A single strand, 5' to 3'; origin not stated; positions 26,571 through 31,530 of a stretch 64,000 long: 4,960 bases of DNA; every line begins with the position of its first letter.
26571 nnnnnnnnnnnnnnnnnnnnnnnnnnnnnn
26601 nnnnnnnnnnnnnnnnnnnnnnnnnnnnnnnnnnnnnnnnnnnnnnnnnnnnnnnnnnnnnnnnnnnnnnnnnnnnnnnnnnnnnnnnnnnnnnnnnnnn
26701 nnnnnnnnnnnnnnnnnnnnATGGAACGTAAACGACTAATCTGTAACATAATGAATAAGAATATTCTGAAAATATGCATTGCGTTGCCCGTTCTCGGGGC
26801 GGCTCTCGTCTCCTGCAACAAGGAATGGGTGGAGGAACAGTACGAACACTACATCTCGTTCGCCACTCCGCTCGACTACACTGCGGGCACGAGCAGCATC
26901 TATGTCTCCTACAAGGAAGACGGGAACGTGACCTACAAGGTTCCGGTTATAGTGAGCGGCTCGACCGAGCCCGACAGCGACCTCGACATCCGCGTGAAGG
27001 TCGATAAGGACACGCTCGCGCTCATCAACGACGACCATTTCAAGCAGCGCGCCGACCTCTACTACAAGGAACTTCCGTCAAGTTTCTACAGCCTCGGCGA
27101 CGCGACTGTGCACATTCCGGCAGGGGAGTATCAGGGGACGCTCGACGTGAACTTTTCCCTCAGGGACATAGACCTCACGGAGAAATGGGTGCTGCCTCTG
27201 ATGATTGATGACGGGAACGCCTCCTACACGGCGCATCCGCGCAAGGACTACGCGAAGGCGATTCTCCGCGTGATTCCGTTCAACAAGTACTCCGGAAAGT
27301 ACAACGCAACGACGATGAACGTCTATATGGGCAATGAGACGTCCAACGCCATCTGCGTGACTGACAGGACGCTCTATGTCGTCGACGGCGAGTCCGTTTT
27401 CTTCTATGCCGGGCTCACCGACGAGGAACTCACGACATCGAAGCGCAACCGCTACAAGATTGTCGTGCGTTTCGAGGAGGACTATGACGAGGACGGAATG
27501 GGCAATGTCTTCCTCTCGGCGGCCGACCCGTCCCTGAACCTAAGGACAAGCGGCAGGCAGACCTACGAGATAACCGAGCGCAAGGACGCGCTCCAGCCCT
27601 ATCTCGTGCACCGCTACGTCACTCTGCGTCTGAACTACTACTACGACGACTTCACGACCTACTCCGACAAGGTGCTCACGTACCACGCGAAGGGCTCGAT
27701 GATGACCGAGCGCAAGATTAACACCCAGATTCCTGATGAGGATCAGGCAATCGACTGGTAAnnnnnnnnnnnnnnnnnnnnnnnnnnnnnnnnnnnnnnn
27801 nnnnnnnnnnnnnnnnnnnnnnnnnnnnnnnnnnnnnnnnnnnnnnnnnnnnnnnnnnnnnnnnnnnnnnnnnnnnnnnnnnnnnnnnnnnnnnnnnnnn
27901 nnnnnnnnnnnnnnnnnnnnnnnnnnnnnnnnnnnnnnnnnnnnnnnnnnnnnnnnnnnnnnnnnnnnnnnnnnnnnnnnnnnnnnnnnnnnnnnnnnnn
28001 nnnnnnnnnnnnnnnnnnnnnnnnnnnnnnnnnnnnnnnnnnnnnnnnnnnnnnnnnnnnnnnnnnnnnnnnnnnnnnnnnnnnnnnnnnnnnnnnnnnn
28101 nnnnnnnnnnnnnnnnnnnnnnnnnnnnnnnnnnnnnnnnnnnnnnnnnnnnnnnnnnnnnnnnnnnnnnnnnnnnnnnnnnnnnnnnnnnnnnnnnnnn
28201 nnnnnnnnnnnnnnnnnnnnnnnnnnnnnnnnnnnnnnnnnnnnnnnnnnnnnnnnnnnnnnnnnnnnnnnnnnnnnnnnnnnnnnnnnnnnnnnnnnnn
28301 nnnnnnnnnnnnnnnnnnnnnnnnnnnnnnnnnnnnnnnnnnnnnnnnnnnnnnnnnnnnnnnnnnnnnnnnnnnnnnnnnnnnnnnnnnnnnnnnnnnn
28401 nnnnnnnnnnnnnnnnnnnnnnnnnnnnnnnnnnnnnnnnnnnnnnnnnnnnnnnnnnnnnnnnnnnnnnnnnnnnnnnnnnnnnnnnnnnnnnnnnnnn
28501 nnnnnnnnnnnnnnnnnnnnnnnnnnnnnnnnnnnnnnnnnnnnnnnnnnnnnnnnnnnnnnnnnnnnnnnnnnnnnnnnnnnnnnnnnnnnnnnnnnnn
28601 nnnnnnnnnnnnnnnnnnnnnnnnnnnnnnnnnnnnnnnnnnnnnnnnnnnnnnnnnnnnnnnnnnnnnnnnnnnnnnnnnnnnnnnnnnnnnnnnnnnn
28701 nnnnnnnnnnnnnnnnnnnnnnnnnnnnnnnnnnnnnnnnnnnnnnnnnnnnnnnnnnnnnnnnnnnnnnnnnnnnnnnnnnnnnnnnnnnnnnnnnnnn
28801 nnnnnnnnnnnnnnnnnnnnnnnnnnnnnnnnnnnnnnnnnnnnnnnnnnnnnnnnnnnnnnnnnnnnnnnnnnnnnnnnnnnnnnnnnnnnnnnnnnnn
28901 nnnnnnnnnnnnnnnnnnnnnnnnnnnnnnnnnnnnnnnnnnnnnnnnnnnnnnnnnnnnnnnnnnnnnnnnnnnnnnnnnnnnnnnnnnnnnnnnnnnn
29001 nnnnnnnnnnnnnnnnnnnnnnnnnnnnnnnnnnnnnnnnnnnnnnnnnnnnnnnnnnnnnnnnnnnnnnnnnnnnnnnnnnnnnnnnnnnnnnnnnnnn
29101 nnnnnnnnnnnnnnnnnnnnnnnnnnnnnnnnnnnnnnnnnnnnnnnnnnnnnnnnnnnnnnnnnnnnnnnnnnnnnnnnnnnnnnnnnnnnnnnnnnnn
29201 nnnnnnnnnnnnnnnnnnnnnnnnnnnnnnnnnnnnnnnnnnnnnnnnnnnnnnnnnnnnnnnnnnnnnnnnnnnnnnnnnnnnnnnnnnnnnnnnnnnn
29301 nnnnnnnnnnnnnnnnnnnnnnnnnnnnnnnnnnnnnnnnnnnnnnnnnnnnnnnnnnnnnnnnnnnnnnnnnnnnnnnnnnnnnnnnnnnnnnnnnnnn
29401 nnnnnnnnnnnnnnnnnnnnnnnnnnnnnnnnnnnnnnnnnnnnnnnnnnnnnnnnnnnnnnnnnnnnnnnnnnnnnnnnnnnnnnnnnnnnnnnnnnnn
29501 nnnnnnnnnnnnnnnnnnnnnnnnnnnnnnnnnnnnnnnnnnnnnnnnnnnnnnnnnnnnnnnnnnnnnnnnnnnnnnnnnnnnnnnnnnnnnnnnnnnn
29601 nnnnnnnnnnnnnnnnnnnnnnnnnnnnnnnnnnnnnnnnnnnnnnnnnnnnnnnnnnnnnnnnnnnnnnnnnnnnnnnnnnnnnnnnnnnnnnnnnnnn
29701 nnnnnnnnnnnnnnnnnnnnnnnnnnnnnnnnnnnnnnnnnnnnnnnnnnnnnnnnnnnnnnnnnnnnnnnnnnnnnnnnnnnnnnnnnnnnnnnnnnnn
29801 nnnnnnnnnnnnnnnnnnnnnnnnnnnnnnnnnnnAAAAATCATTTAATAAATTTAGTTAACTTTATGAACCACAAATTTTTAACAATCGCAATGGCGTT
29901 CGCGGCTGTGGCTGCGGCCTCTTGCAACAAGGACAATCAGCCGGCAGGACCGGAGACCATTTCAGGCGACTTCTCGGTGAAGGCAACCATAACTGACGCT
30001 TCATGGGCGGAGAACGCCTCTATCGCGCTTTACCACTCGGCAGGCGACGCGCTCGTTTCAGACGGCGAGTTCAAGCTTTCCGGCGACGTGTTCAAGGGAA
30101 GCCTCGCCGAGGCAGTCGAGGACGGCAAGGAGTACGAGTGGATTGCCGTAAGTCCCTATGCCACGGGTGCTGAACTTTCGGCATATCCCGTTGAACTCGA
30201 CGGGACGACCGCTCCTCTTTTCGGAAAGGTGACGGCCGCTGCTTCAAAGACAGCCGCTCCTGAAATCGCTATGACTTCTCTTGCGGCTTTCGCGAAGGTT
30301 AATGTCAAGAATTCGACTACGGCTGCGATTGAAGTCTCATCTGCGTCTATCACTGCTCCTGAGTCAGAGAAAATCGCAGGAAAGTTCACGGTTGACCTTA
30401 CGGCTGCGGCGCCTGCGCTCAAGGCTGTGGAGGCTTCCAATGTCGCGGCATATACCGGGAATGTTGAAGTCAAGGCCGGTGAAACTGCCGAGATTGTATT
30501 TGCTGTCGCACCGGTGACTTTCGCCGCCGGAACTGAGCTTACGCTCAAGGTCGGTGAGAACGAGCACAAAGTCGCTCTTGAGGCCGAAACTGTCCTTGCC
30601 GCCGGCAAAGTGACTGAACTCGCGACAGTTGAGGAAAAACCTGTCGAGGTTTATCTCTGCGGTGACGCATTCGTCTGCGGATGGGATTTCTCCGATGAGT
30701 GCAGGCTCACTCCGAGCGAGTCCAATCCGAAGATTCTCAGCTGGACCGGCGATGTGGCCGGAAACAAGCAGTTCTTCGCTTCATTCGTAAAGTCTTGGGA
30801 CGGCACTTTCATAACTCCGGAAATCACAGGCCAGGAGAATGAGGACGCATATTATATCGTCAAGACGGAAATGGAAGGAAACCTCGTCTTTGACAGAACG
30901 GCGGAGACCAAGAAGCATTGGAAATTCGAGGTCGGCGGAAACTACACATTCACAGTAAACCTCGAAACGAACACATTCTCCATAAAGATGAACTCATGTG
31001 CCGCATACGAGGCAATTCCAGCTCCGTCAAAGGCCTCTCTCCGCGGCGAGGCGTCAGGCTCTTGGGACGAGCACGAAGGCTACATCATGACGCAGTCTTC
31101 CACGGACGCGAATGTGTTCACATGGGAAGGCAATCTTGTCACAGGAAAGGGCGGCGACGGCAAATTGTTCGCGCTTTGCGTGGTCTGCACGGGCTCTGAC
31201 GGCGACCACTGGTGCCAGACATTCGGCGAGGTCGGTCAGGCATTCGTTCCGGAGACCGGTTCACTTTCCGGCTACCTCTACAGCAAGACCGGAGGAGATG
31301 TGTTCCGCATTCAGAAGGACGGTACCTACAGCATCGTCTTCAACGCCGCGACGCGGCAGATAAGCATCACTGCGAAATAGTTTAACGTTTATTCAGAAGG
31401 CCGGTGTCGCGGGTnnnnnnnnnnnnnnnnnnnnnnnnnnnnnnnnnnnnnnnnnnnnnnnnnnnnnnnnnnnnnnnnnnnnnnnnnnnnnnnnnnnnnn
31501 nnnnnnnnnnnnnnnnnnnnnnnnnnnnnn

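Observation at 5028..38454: The S10-spc-alpha ribosomal protein cluster is split: rplC-rpsC is separated from rplP-rplQ by about 29 kb, and rpsJ is missing upstream of rplC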

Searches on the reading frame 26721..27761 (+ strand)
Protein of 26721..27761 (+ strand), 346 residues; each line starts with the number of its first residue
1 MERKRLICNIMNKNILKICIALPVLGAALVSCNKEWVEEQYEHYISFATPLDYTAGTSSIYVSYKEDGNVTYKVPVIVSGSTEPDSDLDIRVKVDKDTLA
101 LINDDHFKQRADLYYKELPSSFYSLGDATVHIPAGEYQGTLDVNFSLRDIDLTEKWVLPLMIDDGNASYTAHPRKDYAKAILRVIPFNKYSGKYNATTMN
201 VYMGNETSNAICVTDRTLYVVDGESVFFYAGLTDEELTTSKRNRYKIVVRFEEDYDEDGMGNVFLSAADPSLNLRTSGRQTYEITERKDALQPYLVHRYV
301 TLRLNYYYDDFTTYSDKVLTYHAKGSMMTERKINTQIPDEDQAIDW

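Call 8: search_protein_families(library=ncbifam, proteins=[window:26721-27761:+])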
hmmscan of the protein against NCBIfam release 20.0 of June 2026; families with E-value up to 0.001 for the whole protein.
window:26721-27761:+ (346 aa): 0 families

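Call 64: search_protein_families(library=pfam, proteins=[window:26721-27761:+], max_evalue=0.01)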
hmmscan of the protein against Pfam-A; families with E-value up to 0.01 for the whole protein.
window:26721-27761:+ (346 aa): 3 families
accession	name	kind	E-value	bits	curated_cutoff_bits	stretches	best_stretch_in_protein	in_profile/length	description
PF16343.11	DUF4973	-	6e-47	159.3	27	1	36-164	1-127/129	Domain of unknown function (DUF4973)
PF14274.12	BT_3044-like_C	-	1e-24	87.8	23.1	1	179-327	2-140/141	BT_3044-like, C-terminal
PF08522.16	BT_3987-like_N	-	2.5e-17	64.1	25.9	1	47-165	7-116/120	BT_3987-like, N-terminal domain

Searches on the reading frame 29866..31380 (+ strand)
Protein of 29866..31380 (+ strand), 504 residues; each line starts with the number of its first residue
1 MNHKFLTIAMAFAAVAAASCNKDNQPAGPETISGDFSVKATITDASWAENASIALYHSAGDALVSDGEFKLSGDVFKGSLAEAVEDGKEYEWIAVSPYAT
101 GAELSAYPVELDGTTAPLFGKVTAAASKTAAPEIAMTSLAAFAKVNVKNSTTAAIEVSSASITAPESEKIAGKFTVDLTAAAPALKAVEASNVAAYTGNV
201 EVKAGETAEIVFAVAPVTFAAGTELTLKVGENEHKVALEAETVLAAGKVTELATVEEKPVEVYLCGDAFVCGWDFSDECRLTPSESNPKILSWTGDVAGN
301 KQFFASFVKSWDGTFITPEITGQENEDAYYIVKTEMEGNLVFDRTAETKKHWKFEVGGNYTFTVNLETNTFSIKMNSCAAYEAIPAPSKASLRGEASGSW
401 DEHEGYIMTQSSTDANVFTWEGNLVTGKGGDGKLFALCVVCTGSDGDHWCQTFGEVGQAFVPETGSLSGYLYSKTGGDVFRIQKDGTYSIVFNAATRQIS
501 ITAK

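Call 8: search_protein_families(library=ncbifam, proteins=[window:29866-31380:+])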
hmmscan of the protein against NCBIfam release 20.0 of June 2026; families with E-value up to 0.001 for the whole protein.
window:29866-31380:+ (504 aa): 0 families

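Call 64: search_protein_families(library=pfam, proteins=[window:29866-31380:+], max_evalue=0.01)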
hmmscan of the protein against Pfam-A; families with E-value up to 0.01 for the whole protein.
window:29866-31380:+ (504 aa): 2 families
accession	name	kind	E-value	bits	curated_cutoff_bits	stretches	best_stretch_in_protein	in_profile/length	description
PF16411.10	SusF_SusE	-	2.4e-05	25.1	27.5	1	265-498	2-166/167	Outer membrane protein SusF_SusE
PF13149.12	Mfa_like_1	-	2.5e-05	24.9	27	1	43-250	4-225/246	Fimbrillin-like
